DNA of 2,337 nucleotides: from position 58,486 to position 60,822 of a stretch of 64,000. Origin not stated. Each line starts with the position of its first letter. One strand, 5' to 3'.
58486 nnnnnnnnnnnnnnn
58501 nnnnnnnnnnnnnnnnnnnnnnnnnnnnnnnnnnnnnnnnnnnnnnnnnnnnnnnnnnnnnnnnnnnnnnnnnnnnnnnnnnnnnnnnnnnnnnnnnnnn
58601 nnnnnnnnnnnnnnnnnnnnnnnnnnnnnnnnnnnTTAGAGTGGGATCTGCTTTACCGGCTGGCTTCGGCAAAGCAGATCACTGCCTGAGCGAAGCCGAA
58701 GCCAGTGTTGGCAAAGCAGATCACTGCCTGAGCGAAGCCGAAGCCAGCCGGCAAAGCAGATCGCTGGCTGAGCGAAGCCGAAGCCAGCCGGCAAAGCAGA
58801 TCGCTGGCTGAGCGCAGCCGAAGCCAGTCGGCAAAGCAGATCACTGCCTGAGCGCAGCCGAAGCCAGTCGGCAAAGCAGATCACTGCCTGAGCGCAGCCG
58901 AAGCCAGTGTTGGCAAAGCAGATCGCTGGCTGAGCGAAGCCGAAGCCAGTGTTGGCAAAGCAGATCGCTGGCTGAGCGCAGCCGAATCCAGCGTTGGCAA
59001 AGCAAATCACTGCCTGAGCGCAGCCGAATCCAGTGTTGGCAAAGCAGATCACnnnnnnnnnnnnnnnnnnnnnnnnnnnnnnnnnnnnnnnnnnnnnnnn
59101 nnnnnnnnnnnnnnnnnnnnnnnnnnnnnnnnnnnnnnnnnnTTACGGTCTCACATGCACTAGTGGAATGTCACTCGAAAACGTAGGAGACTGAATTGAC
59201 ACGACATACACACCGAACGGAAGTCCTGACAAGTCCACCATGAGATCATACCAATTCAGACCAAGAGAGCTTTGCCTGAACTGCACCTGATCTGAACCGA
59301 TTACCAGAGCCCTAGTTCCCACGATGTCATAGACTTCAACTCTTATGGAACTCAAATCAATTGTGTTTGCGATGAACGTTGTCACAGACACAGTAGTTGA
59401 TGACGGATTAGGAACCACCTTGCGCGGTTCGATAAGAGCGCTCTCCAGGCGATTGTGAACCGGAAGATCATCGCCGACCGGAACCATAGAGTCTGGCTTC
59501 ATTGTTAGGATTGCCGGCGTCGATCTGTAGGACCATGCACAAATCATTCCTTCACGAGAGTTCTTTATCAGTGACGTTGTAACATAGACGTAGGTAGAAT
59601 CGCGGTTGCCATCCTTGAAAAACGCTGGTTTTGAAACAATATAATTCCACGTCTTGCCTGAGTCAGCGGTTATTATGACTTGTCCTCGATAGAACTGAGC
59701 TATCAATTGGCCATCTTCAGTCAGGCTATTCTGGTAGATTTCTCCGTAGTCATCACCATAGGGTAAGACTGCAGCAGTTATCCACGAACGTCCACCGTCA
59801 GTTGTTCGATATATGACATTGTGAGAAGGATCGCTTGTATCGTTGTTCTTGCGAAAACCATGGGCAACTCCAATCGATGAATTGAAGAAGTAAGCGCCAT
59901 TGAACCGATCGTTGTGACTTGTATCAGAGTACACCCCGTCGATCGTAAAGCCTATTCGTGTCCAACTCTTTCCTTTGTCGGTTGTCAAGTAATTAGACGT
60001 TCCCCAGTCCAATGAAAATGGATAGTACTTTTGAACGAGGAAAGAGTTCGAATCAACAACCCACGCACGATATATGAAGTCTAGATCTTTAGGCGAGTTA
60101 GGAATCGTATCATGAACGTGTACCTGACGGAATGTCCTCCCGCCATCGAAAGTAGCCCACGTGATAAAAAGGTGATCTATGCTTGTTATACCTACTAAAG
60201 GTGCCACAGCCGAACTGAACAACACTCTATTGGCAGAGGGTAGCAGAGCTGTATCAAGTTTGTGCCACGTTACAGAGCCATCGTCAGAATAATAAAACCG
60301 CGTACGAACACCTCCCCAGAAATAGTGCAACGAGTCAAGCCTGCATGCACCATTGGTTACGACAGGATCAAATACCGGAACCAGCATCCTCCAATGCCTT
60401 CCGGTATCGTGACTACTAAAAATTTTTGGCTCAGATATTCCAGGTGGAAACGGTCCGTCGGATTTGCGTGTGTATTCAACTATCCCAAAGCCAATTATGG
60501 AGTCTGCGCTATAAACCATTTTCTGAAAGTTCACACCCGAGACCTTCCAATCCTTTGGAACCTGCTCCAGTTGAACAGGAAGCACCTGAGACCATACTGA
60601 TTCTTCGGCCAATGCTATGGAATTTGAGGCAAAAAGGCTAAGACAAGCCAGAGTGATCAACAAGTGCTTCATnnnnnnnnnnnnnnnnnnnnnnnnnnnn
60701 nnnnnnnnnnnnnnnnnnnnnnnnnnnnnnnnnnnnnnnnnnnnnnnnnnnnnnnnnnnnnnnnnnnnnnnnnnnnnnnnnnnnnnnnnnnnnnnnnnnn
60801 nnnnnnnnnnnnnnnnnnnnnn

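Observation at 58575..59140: Spacer-less array of 11-12 tandem 40-42 bp hairpin units filling a convergent intergenic gap inside a putative island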

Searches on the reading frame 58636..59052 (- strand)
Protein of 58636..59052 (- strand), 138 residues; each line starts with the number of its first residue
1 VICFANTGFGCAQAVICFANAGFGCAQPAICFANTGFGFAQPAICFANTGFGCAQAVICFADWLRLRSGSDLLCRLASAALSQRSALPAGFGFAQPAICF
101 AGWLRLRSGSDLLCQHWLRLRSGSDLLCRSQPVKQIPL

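Call 11: search_protein_families(library=pfam, proteins=[window:58636-59052:-], max_evalue=0.01)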
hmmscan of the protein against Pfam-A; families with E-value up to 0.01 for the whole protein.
window:58636-59052:- (138 aa): 0 families

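Call 28: search_protein_families(library=ncbifam, proteins=[window:58636-59052:-], max_evalue=0.01)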
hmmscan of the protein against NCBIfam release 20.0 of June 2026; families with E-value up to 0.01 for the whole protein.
window:58636-59052:- (138 aa): 0 families

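Call 44: search_protein_representatives(protein=window:58636-59052:-)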
Query: 138 residues. Proteins with E-value up to 0.001 (for the whole library): 33; up to 1e-10: 6; up to 1e-30: 0. The best 33 are listed.
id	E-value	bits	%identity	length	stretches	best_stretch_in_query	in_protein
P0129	6.0e-30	120.5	38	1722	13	6-73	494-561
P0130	3.4e-24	101.8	40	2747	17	7-64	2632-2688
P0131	1.4e-22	96.6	43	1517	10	4-58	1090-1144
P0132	6.1e-16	75.0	38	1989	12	3-56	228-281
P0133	4.0e-15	72.4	33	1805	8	5-95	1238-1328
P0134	8.7e-15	71.3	-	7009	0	-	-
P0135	2.4e-10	56.9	37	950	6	3-56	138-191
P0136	3.2e-10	56.5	31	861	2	2-60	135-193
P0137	6.9e-09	52.2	39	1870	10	5-59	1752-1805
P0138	1.0e-07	48.3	37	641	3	3-62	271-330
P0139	5.4e-07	46.0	33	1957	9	7-96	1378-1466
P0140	6.3e-07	45.8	26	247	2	3-61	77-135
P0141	6.7e-07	45.7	38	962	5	4-66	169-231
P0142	1.5e-06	44.6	29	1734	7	6-57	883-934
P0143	2.0e-06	44.2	36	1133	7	6-64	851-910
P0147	4.3e-06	43.1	35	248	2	2-77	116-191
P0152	8.2e-05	38.9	42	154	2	51-97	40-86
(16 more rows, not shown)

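Call 58: find_encoding_contigs(protein=P0147, flank=5000, max_places=4)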
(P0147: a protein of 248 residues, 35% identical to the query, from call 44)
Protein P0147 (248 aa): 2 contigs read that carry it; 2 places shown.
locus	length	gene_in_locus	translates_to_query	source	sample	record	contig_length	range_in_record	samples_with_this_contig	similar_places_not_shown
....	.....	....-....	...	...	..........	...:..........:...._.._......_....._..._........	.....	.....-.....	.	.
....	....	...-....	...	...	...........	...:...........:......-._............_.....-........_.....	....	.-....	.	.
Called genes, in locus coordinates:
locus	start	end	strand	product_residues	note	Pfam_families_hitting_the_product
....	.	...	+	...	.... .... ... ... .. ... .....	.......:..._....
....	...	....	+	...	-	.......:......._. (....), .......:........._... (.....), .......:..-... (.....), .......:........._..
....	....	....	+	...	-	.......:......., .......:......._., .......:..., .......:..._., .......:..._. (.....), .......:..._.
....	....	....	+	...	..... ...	-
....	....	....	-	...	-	-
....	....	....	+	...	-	-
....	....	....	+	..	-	-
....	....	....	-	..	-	-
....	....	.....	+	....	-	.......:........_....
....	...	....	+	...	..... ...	-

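Call 59: find_encoding_contigs(protein=P0152, flank=5000, max_places=4)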
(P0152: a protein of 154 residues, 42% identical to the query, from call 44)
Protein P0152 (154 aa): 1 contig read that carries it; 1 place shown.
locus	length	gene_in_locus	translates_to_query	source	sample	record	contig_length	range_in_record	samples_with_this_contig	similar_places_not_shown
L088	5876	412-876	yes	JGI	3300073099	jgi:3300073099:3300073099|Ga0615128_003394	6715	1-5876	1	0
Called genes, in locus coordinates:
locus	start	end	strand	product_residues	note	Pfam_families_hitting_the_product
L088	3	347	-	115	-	?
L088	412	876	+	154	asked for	-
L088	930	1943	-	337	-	PF00126:HTH_1, PF03466:LysR_substrate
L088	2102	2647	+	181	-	PF01292:Ni_hydr_CYTB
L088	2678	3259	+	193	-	PF04264:YceI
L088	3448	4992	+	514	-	PF09360:zf-CDGSH, PF01070:FMN_dh (faint), PF09360:zf-CDGSH (weak), PF01645:Glu_synthase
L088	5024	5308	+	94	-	-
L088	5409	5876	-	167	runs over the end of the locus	PF04214:DUF411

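Call 65: list_cluster_members(proteins=[P0121, P0001, window:58636-59049:-, window:58497-58808:+, P0122])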
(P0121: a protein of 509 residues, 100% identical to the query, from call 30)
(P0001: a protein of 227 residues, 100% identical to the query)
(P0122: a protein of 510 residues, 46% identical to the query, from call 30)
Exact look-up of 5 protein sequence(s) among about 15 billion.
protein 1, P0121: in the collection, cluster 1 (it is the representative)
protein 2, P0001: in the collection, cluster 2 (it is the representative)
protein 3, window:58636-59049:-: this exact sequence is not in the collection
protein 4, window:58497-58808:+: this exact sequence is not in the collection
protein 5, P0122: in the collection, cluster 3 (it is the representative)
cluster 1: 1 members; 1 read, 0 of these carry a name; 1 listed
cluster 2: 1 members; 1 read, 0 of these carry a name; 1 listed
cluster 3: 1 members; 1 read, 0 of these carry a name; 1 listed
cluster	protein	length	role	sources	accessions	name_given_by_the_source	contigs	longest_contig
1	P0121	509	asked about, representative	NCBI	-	-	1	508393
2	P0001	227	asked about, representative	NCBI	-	-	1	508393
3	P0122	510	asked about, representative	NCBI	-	-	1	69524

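Call 73: search_protein_families(library=pfam, proteins=[P0129, P0130, P0131], max_evalue=0.001)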
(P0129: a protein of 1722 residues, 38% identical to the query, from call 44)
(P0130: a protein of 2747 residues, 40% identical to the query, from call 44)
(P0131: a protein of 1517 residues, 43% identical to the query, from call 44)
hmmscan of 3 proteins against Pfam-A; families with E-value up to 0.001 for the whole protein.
P0129 (1722 aa): 0 families

P0130 (2747 aa): 6 families
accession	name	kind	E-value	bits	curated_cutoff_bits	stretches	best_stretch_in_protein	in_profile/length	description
PF13385.13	Laminin_G_3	-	4.9e-65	218.7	27.6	4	912-1058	4-150/151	Concanavalin A-like lectin/glucanases superfamily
PF02210.31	Laminin_G_2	-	1.2e-08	35.9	22.9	0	953-1043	9-118/126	Laminin G domain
PF10368.14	YkyA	-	2.5e-07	31.1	28.8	0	2301-2402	45-144/186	Putative cell-wall binding lipoprotein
PF05335.18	DUF745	-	5e-07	30.1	33.3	0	2096-2199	65-168/183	Protein of unknown function (DUF745)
PF15739.10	TSNAXIP1_N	-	3.8e-05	24.4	27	0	2109-2166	4-62/111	Translin-associated factor X-interacting N-terminus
PF22293.1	ANXE1_4th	-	0.0009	19.9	27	0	2360-2408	4-52/64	Annexin E1, fourth repeat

P0131 (1517 aa): 1 family
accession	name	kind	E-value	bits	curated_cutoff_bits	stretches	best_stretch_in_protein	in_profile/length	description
PF05335.18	DUF745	-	6.5e-09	36.2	33.3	1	1290-1385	70-165/183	Protein of unknown function (DUF745)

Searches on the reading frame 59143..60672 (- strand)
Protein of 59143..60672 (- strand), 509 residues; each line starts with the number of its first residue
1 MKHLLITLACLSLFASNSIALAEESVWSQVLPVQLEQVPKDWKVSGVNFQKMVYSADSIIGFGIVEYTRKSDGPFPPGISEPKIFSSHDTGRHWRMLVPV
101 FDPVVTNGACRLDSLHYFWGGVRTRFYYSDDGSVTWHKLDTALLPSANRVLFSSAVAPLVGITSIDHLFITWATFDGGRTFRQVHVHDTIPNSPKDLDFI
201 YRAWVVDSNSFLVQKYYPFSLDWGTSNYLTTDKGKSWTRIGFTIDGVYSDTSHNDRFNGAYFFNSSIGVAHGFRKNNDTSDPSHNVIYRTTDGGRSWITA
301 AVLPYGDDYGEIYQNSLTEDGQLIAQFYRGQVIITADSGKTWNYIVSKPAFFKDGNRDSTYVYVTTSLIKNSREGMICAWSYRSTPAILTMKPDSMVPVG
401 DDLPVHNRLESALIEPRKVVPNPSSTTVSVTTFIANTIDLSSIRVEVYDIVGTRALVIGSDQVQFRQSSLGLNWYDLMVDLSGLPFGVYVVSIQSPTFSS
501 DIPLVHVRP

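Call 11: search_protein_families(library=pfam, proteins=[window:59143-60672:-], max_evalue=0.01)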
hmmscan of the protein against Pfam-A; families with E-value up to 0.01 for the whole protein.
window:59143-60672:- (509 aa): 4 families
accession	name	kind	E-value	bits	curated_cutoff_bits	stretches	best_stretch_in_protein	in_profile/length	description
PF15902.12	Sortilin-Vps10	-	5.2e-11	42.4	33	1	286-345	2-60/446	Sortilin, neurotensin receptor 3,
PF18962.6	Por_Secre_tail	-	6.1e-05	23.7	27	1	421-496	3-65/75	Secretion system C-terminal sorting domain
PF14870.12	PSII_BNR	-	0.00064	19.5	27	0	285-341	125-177/303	Photosynthesis system II assembly factor YCF48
PF13088.12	BNR_2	-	0.0021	17.9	31.4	0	208-342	121-248/277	BNR repeat-like domain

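Call 13: find_encoding_contigs(protein=window:59146-60672:-, flank=10000, max_places=10)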
Protein window:59146-60672:- (509 aa): 1 contig read that carries it; 1 place shown.
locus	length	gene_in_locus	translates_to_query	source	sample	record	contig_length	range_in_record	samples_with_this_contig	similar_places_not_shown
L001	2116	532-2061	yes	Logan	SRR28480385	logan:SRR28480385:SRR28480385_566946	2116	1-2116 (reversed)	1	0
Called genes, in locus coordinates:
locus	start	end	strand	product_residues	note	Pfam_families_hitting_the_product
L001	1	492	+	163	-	?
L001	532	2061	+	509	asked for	PF15902:Sortilin-Vps10 (faint)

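Call 28: search_protein_families(library=ncbifam, proteins=[window:59143-60672:-], max_evalue=0.01)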
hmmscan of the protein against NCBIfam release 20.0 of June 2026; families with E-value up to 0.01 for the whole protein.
window:59143-60672:- (509 aa): 2 families
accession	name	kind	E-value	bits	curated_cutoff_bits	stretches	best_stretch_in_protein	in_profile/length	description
NF010237.0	PRK13684.1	equivalog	0.00074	18.6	326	0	286-342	153-206/334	photosynthesis system II assembly factor Ycf48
TIGR04183.1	Por_Secre_tail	domain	0.0016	18.4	23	1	420-496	2-61/72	T9SS type A sorting domain-containing protein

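Call 30: find_homologous_proteins(query=window:59146-60672:-)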
Query window:59146-60672:- (509 aa): 8 proteins with E <= 0.001 among 8000 candidates.
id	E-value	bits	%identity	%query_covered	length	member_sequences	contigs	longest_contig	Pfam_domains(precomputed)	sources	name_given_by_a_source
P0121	0.0e+0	1175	100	100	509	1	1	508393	PF15902.13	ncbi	-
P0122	7.8e-149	514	46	100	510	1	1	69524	PF18962.8,PF15902.13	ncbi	-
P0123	1.8e-40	157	26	97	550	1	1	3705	PF14870.13,PF02012.27,PF15902.13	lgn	-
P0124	1.6e-6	45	31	21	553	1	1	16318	PF25852.1,PF24316.2,PF14870.13,PF02012.27,PF15902.13,PF13088.13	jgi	jgi:photosystem II stability/assembly factor-like uncharacterized protein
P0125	6.7e-6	43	25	44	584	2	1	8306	PF14870.13,PF02012.27,PF15902.13,PF13088.13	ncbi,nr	ncbi:MAG TPA: hypothetical protein VNE16_04350, partial [Vicinamibacterales bacterium]|nr:hypothetic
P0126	2.2e-5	41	22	44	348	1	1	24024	PF25852.1,PF14870.13,PF02012.27,PF15902.13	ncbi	ncbi:MAG: WD40/YVTN/BNR-like repeat-containing protein [Gammaproteobacteria bacterium]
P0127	9.4e-5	39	23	60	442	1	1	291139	PF25852.1,PF14870.13,PF02012.27,PF15902.13,PF13088.13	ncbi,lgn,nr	ncbi:MAG TPA: YCF48-related protein [Candidatus Dormibacteraeota bacterium]|nr:YCF48-related protein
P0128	2.0e-4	38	29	17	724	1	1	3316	PF24316.2,PF14870.13,PF15902.13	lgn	-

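Call 32: find_encoding_contigs(protein=P0122, flank=10000, max_places=5)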
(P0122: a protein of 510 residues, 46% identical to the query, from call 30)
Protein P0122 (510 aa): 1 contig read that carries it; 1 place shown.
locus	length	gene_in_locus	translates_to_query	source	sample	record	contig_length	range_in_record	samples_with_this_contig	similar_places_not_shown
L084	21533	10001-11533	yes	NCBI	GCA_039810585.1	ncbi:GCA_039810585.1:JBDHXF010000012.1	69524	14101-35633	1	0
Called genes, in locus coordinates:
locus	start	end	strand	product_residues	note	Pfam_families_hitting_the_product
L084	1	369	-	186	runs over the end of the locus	PF14066:DUF4256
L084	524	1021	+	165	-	PF10604:Polyketide_cyc2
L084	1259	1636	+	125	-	PF00903:Glyoxalase (weak)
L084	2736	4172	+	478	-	PF09699:Paired_CXXCH_1 (faint), PF14522:Cytochrome_C7 (faint), PF14537:Cytochrom_c3_2 (faint), PF22113:Mtrc-MtrF_II-IV_dom (weak), PF11783:Cytochrome_cB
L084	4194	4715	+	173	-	PF04143:Sulf_transp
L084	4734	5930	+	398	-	PF04143:Sulf_transp, PF00581:Rhodanese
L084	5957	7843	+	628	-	PF22113:Mtrc-MtrF_II-IV_dom (faint), PF14522:Cytochrome_C7 (faint), PF14537:Cytochrom_c3_2 (faint)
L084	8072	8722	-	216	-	PF00230:MIP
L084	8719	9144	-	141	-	PF01451:LMWPc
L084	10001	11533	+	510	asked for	PF15902:Sortilin-Vps10 (faint), PF18962:Por_Secre_tail (weak)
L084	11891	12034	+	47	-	-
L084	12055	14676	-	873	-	PF17517:IgGFc_binding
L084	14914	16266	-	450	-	PF00206:Lyase_1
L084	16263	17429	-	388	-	PF01546:Peptidase_M20, PF07687:M20_dimer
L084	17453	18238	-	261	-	PF00696:AA_kinase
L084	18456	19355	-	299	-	PF02729:OTCace_N, PF00185:OTCace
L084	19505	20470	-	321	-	PF01118:Semialdhyde_dh, PF22698:Semialdhyde_dhC_1, PF02774:Semialdhyde_dhC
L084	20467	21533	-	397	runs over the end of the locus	PF00764:Arginosuc_synth, PF20979:Arginosuc_syn_C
